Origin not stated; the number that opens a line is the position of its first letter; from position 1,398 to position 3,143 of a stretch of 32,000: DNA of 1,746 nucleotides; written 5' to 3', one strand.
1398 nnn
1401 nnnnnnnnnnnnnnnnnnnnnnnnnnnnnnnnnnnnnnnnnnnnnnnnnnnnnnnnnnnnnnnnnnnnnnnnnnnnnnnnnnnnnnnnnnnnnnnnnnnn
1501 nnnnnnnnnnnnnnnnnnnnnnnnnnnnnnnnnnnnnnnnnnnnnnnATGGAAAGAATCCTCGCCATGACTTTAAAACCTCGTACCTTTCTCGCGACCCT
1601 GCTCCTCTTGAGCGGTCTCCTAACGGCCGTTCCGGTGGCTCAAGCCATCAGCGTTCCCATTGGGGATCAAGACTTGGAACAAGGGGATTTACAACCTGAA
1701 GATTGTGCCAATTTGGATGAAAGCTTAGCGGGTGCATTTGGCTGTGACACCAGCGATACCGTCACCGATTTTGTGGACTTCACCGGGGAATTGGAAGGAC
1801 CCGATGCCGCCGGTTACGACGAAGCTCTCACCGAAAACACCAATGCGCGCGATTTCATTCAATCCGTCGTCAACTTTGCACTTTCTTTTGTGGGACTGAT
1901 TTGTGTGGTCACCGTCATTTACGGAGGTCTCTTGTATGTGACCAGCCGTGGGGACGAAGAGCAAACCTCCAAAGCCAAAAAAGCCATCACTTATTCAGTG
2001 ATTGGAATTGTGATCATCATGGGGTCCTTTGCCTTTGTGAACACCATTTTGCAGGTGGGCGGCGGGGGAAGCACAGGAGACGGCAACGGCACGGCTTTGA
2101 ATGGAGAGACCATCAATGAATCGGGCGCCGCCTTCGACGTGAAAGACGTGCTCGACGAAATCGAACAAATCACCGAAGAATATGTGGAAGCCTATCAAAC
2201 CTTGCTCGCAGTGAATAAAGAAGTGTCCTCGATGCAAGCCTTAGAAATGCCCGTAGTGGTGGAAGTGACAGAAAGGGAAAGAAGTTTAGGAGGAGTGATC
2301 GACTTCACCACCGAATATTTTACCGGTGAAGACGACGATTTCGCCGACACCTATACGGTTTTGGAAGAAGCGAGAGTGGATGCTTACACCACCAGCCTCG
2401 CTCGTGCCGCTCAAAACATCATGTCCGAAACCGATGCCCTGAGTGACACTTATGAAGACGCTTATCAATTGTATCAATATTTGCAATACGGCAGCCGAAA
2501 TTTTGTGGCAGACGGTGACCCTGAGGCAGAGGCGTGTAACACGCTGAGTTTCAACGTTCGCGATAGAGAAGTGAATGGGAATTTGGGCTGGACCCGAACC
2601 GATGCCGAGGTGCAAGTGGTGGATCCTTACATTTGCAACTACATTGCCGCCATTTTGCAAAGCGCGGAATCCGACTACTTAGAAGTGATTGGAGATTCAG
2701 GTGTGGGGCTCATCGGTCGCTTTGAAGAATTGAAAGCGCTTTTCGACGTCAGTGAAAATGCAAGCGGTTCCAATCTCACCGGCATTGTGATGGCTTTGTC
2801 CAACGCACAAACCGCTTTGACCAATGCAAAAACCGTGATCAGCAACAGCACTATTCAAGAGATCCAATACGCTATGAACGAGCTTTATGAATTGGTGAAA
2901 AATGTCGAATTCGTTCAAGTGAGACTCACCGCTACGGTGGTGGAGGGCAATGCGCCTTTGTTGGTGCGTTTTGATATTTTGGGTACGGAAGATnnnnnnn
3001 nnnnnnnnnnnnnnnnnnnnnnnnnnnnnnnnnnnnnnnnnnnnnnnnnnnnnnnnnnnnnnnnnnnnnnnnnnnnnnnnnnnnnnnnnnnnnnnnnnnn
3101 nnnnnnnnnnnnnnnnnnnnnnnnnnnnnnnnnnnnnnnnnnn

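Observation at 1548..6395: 1615-aa protein fusing a pilin hairpin to about 11 PKD domains and a C-terminal anchor, a candidate pilus-displayed adhesin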

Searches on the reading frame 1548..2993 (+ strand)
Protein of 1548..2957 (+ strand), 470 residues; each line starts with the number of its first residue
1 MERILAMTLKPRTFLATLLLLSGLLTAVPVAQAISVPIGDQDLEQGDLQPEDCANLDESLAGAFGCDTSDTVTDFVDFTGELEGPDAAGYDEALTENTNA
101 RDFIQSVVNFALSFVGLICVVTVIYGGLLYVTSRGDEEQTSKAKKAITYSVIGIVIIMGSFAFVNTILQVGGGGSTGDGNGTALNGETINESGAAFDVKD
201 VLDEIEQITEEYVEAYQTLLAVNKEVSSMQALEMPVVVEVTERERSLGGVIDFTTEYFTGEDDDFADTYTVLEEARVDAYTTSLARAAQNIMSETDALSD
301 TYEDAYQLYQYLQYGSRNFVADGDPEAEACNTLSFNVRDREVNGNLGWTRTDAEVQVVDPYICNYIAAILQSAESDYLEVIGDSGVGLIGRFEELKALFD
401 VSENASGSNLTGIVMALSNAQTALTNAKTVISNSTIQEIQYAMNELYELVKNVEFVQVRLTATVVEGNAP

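Call 8: find_homologous_proteins(query=window:1548-2957:+, max_evalue=0.001)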
Query window:1548-2957:+ (470 aa): 2 proteins with E <= 0.001 among 8000 candidates.
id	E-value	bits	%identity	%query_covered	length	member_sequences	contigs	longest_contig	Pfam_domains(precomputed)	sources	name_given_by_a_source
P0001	7.0e-112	393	45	99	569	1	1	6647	PF18895.6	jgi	jgi:hypothetical protein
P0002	2.4e-55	207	56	39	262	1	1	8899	PF18895.6,PF04956.19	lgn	-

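Call 16: find_encoding_contigs(protein=P0001, flank=10000)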
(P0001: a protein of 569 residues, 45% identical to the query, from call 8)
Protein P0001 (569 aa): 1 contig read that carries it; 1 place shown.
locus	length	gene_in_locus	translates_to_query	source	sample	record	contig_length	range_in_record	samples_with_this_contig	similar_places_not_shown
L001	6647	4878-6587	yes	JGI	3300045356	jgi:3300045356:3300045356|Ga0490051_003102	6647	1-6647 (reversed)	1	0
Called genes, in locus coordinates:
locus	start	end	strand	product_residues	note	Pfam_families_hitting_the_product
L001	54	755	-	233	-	PF00687:Ribosomal_L1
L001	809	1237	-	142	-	PF03946:Ribosomal_L11_N, PF00298:Ribosomal_L11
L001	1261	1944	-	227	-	-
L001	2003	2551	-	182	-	PF02357:NusG, PF00467:KOW (weak)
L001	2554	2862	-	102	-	PF00584:SecE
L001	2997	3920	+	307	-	PF18895:T4SS_pilin (weak)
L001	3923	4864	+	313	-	PF04956:TrbC (faint), PF18895:T4SS_pilin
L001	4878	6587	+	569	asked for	PF18895:T4SS_pilin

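Call 17: find_encoding_contigs(protein=P0002, flank=10000)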
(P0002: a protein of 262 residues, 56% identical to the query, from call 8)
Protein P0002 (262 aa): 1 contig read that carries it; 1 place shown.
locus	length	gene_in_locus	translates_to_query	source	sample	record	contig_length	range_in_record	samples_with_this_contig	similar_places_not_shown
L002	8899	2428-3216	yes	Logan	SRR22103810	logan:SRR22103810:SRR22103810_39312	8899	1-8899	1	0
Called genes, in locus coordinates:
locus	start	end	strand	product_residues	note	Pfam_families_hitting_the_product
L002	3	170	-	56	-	?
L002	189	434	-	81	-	PF00584:SecE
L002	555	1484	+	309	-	PF18895:T4SS_pilin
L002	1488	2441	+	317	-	PF04956:TrbC (faint), PF18895:T4SS_pilin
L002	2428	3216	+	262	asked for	PF04956:TrbC (weak), PF18895:T4SS_pilin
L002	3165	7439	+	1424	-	PF00801:PKD (weak), PF18911:PKD_4, PF00801:PKD (weak), PF18911:PKD_4, PF22352:K319L-like_PKD, PF00801:PKD, PF18911:PKD_4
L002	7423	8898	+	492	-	?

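Call 18: search_protein_representatives(protein=window:1548-2957:+)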
Query: 470 residues. Proteins with E-value up to 0.001 (for the whole library): 23127; up to 1e-10: 1132; up to 1e-30: 49. The best 150 are listed.
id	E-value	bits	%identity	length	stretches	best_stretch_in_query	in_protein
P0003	3.5e-97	342.8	47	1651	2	8-318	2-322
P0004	1.6e-83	297.7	46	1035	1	72-470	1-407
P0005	4.1e-73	263.5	44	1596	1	50-470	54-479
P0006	5.0e-73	263.2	41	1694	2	26-368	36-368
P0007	1.7e-56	208.7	38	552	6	98-182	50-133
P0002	7.5e-56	206.6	57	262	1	1-182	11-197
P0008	4.4e-48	181.0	36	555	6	98-169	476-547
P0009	3.3e-45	171.5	41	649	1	172-470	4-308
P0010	2.3e-42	162.2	33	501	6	103-167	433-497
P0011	3.0e-42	161.8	34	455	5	102-167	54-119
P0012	2.4e-41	158.8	44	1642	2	52-234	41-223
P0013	2.3e-40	155.5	31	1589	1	13-470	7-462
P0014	6.9e-39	150.7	33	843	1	18-470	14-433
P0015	6.9e-38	147.4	45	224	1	53-233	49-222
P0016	1.7e-37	146.1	39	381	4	96-169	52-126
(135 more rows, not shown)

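Call 23: find_related_loci(query=window:1548-2957:+, collection=genome_contigs, flank=10000)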
Query window:1548-2957:+ (470 aa) in genome_contigs; peptide patterns used: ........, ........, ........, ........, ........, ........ (x = any residue, [..] = any of these).
90 stretches matched a pattern; 1 encode a relative of the query (tblastn E <= 1e-3); 1 distinct loci.
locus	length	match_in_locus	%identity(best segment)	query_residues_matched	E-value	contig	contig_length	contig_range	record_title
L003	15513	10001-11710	57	20-470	6e-155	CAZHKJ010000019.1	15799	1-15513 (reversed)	MAG TPA_asm: uncultured Candidatus Peribacteria bacterium isolate SRP286056_co1_480 genome assembly, contig: NODE_4542_l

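Call 31: find_homologous_proteins(query=A1, max_evalue=1e-10)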
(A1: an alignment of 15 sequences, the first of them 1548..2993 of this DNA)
Query A1 (15 sequences) (482 aa, profile of the alignment): 2 proteins with E <= 1e-10 among 8000 candidates.
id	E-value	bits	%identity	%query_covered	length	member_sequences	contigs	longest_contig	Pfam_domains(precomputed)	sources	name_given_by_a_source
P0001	4.4e-134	467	45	99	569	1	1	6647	PF18895.6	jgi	jgi:hypothetical protein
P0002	1.3e-70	257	56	38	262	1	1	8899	PF18895.6,PF04956.19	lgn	-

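Call 37: search_solved_structures(query=A1, max_evalue=1, show_alignments=2)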
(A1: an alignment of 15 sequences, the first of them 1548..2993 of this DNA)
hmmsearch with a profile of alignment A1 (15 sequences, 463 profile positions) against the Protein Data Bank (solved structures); distinct sequences matched with E-value up to 1: 40.
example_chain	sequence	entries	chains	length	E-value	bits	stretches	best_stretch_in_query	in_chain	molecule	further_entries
8qae_A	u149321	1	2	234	0.0043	19.8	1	249-439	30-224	sc-apCC-6-SLLA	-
3g6b_A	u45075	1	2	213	0.0062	19.2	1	201-396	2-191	Methyl-accepting chemotaxis protein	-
3g67_A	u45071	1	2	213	0.0096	18.6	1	201-394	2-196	Methyl-accepting chemotaxis protein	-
5ynx_A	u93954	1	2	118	0.022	17.4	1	350-439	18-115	Allergen Der f 21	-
9had_A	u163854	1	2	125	0.028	17.1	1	350-439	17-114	Mite allergen Der f 21.0101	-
5yny_A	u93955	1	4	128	0.032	16.9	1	350-439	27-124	Allergen Der f 21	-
8a3k_UNK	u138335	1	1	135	0.045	16.4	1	356-441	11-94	sc-apCC-4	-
8qad_A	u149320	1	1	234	0.067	15.8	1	240-437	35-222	sc-apCC-6-LLIA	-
6e6a_B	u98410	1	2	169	0.081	15.6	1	192-273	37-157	Inclusion membrane protein A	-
6kos_A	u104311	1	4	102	0.084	15.5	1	194-273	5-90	SUWA (Super WA20)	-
2qn0_A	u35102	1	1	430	0.091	15.4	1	330-431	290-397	Neurotoxin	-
3deb_A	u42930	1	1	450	0.097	15.3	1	330-431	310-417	Botulinum neurotoxin C1 light chain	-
8gl3_A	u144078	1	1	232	0.1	15.2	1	181-297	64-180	pRLB-519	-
6e7e_A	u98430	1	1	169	0.15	14.7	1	192-273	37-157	Inclusion membrane protein A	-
3swh_A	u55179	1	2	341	0.19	14.4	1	303-402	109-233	Protein unc-13 homolog A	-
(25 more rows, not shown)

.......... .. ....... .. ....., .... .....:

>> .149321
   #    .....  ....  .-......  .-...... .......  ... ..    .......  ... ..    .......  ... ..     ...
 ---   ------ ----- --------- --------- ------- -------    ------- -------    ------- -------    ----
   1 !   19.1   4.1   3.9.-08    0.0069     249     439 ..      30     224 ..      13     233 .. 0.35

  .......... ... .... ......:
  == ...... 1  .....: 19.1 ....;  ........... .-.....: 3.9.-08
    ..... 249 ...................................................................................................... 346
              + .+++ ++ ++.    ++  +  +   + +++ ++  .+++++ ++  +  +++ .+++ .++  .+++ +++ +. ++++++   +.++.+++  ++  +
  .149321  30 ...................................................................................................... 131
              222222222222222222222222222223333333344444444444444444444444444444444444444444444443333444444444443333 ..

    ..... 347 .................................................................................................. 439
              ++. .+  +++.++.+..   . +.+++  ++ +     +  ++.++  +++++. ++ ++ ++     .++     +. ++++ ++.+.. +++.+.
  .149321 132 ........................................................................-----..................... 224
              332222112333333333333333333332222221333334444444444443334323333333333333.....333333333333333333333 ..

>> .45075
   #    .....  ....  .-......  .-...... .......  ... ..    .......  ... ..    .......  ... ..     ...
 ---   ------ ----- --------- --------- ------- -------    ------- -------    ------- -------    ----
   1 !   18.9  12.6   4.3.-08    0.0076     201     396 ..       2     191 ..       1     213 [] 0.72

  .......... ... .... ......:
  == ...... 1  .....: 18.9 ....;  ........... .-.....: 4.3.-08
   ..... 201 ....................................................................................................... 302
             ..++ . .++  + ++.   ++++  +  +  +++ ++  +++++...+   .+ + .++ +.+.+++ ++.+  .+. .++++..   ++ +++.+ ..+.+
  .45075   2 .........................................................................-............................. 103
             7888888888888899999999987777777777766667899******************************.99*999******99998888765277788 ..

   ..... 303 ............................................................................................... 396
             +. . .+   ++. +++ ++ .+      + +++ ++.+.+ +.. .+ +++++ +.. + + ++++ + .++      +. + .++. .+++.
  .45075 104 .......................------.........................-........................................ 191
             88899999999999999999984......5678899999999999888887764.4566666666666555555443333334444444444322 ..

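Call 42: predict_structure(alignment_id=A1)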
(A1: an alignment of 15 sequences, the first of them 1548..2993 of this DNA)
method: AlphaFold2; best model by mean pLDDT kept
length: 482 residues; sequences in the alignment: 15
mean_pLDDT: 60.3   pTM: 0.45
mean pLDDT of the five models: 60.3, 59.4, 58.6, 54.2, 53.9
residues with pLDDT >= 90: 47; 70-90: 154; 50-70: 75; < 50: 206
segments of 3 or more residues with pLDDT < 50: 1-12, 27-49, 56-90, 94-97, 169-195, 236-247, 251-272, 317-344, 348-357, 402-406, 456-482
pLDDT, mean of each block of 10 residues (from residue 1): 43 55 46 30 36 51 44 32 41 50 68 78 81 77 79 77 58 29 28 54 85 91 90 56 47 37 38 64 89 93 91 57 37 39 46 46 84 92 81 76 51 81 85 82 82 51 39 33 28
secondary structure, 60 per line:
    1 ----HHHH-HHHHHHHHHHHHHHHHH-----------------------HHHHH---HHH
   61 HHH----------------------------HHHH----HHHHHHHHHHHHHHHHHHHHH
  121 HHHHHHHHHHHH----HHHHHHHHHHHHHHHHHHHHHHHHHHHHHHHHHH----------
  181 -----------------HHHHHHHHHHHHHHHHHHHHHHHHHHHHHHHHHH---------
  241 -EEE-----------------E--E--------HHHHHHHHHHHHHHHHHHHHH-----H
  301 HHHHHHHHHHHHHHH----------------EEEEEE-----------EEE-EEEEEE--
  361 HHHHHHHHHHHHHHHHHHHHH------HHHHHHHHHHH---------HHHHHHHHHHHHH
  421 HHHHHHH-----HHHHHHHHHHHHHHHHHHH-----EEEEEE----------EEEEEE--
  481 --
elements in order: H5-8 H10-26 H50-54 H58-63 H92-95 H100-132 H137-170 H198-231 E242-244 H274-294 H300-315 E332-337 E349-351 E353-358 H361-381 H388-398 H408-427 H433-451 E457-462 E473-478

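Call 44: fold_search(model_id=the predicted structure, library=pdb)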
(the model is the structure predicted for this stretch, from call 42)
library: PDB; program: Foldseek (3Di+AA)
matches with E <= 10: 256; with E <= 0.001: 0
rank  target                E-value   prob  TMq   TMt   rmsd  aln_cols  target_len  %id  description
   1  9ivk_A                1.7e-02  0.91  0.17  0.26  25.2       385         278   11  cryo-EM structure of a tmFAP (released 2024-11-20)
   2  7wc8                  1.5e-01  0.69  0.21  0.27  24.4       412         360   10  Crystal structure of serotonin 2A receptor in complex with lumateperone (released 2022-01-26)
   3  4pxz                  2.8e-01  0.14  0.12  0.14  23.8       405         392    9  Crystal structure of P2Y12 receptor in complex with 2MeSADP (released 2014-04-30)
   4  9eaj_A                4.4e-01  0.16  0.15  0.17  22.8       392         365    9  Structure of nanobody AT206 in complex with the angiotensin II type I receptor (AT1R) (released 2025-03-05)
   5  7zw4_A                4.4e-01  0.12  0.11  0.15  26.3       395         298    7  Crystal structure of Talin R7R8 domains with Caskin-2 LD-peptide (released 2023-05-31)
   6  7wc7                  4.6e-01  0.47  0.19  0.24  23.1       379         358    9  Crystal structure of serotonin 2A receptor in complex with lisuride (released 2022-01-26)
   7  8d9o                  5.6e-01  0.33  0.13  0.29  24.9       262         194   10  De Novo Photosynthetic Reaction Center Protein in Apo-State (released 2022-09-28)
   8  7pp1                  5.9e-01  0.13  0.12  0.15  24.4       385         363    8  Crystal structure of the P2Y12 receptor in complex with the inverse agonist selatogrel. (released 2022-11-02)
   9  8f7n                  6.2e-01  0.20  0.15  0.19  28.4       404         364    8  Crystal structure of chemoreceptor McpZ ligand sensing domain (released 2023-07-05)
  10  5v54_A                6.2e-01  0.15  0.16  0.18  21.7       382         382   10  Crystal structure of 5-HT1B receptor in complex with methiothepin (released 2018-02-07)
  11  5fzt_A                6.2e-01  0.14  0.12  0.18  25.7       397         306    9  The crystal structure of R7R8 in complex with a DLC1 fragment. (released 2016-04-27)
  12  8oyy_A                6.5e-01  0.12  0.11  0.19  21.7       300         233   14  De novo designed soluble GPCR-like fold GLF_32 (released 2023-10-18)
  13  5ng5_C                6.5e-01  0.10  0.12  0.13  27.1       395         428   11  multi-drug efflux; membrane transport; RND superfamily; Drug resistance (released 2017-04-19)
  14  5wiv                  6.5e-01  0.08  0.09  0.11  33.2       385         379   10  Structure of the sodium-bound human D4 Dopamine receptor in complex with Nemonapride (released 2017-10-18)
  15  5ic1                  6.8e-01  0.09  0.10  0.11  28.7       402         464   10  Structural analysis of a talin triple domain module, E1794Y, E1797Y, Q1801Y mutant (released 2016-05-18)
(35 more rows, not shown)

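Call 50: find_related_loci(query=A1, collection=metagenome_contigs, flank=10000)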
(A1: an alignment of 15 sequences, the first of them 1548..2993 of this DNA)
Query A1 (482 aa) in metagenome_contigs; peptide patterns used: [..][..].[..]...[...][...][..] (x = any residue, [..] = any of these).
417 stretches matched a pattern; 127 encode a relative of the query (tblastn E <= 1e-3); the best 80 are kept; 80 distinct loci.
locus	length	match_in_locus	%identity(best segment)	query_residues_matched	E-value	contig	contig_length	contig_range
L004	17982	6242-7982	45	1-482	5e-126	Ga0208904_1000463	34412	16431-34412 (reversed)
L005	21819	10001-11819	46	40-482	7e-119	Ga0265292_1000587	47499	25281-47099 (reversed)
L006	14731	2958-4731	43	9-482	5e-110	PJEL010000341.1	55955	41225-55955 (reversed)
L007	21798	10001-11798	45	1-482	2e-116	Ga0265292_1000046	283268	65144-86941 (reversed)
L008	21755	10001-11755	31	9-482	6e-55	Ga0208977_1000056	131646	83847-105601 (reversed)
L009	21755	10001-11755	28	7-482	1e-51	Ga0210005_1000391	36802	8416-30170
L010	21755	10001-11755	28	7-482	1e-51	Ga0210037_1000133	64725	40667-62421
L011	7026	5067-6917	32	34-482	1e-49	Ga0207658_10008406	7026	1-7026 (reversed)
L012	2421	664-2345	32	19-482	3e-49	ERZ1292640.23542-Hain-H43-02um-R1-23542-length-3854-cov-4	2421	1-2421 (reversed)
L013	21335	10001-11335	30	47-482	9e-46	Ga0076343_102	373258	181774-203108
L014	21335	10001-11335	30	47-482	9e-46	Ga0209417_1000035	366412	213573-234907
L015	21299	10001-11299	29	47-470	4e-43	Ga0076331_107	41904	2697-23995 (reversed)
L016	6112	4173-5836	30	11-482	4e-43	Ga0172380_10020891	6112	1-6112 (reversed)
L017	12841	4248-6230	30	51-482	1e-42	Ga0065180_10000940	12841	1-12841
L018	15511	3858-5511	28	7-482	2e-42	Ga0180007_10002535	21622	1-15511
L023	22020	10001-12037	40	53-233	2e-36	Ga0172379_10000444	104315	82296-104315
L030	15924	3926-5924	29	23-482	1e-32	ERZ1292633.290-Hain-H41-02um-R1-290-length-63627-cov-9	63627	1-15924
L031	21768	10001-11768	27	58-482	7e-33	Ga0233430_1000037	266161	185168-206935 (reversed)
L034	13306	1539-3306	44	24-216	4e-32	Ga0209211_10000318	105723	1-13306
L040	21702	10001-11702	44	34-216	6e-31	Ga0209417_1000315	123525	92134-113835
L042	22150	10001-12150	32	11-280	1e-30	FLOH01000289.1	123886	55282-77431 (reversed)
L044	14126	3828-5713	30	75-482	4e-30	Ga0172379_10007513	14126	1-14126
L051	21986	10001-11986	54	68-482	7e-29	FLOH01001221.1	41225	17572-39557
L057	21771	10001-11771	53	75-175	1e-28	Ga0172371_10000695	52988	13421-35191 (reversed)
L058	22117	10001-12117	45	55-205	8e-28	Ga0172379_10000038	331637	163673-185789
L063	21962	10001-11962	43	75-203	1e-26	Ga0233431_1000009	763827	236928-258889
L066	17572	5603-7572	33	1-231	3e-26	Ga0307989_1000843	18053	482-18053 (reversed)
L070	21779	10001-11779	45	20-168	9e-26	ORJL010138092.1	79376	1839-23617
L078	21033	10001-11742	58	55-169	3e-23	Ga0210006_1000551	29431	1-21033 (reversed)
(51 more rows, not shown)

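Call 55: search_protein_families(library=pfam, proteins=[L023:18692-21547:+, L030:13017-15923:+, L031:17404-20496:+, L042:19082-21826:+, L058:19107-22115:+, L066:14295-17570:+, L070:19230-21779:+, L078:18389-21031:+, L034:11003-13291:+, L051:18033-19904:+], max_evalue=0.0001)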
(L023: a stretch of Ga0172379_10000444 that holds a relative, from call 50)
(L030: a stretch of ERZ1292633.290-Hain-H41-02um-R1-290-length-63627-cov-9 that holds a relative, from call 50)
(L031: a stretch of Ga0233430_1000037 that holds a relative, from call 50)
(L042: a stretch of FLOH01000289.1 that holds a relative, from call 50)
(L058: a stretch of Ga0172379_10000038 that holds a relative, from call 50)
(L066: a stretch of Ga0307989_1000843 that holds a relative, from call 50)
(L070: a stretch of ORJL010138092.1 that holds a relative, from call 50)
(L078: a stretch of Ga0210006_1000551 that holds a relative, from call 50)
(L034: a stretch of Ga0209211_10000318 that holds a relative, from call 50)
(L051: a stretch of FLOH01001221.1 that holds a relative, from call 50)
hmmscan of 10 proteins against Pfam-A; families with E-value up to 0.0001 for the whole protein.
L023:18692-21547:+ (952 aa): 0 families

L030:13017-15923:+ (969 aa): 2 families
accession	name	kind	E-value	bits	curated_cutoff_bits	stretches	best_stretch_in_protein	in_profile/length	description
PF00041.27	fn3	-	2.6e-15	56.8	25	0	641-679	2-41/84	Fibronectin type III domain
PF25523.1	Ig_RIMBP2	-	3.2e-06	27.5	27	0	874-942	6-88/105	RIMBP2-like, immunoglobulin-like domain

L031:17404-20496:+ (1031 aa): 3 families
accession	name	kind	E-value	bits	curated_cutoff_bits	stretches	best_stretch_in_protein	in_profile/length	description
PF00801.26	PKD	-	1.9e-12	47.4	23.5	2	549-625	2-67/80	PKD domain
PF18911.6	PKD_4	-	6.8e-09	36.1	27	0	678-749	17-78/85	PKD domain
PF13860.13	FlgD_ig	-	3.5e-08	33.7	27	1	860-931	10-77/79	FlgD Ig-like domain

L042:19082-21826:+ (915 aa): 2 families
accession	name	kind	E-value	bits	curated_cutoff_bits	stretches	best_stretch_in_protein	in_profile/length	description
PF13860.13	FlgD_ig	-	1.9e-11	44.2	27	1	753-814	16-75/79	FlgD Ig-like domain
PF05375.19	Pacifastin_I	-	3.6e-06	27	27.9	1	631-662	7-36/40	Pacifastin inhibitor (LCMII)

L058:19107-22115:+ (1003 aa): 1 family
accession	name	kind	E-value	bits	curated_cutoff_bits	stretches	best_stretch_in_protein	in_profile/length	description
PF00041.27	fn3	-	4.4e-11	43.3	25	0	415-483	27-74/84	Fibronectin type III domain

L066:14295-17570:+ (1092 aa): 2 families
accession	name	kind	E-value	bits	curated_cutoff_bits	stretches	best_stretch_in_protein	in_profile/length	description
PF13860.13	FlgD_ig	-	1.3e-10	41.5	27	0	354-413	23-78/79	FlgD Ig-like domain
PF07495.19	Y_Y_Y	-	7.9e-08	32.5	26.6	0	642-670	34-63/65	Y_Y_Y domain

L070:19230-21779:+ (850 aa): 1 family
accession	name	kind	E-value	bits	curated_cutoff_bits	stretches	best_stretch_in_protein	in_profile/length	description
PF07705.17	CARDB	-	2.4e-07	31.3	22.7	1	277-381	2-92/101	CARDB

L078:18389-21031:+ (881 aa): 0 families

L034:11003-13291:+ (763 aa): 0 families

L051:18033-19904:+ (624 aa): 1 family
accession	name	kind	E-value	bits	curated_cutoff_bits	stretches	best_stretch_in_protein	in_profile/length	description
PF00353.25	HemolysinCabind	-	2e-30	104.8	23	5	356-390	2-36/36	RTX calcium-binding nonapeptide repeat (4 copies)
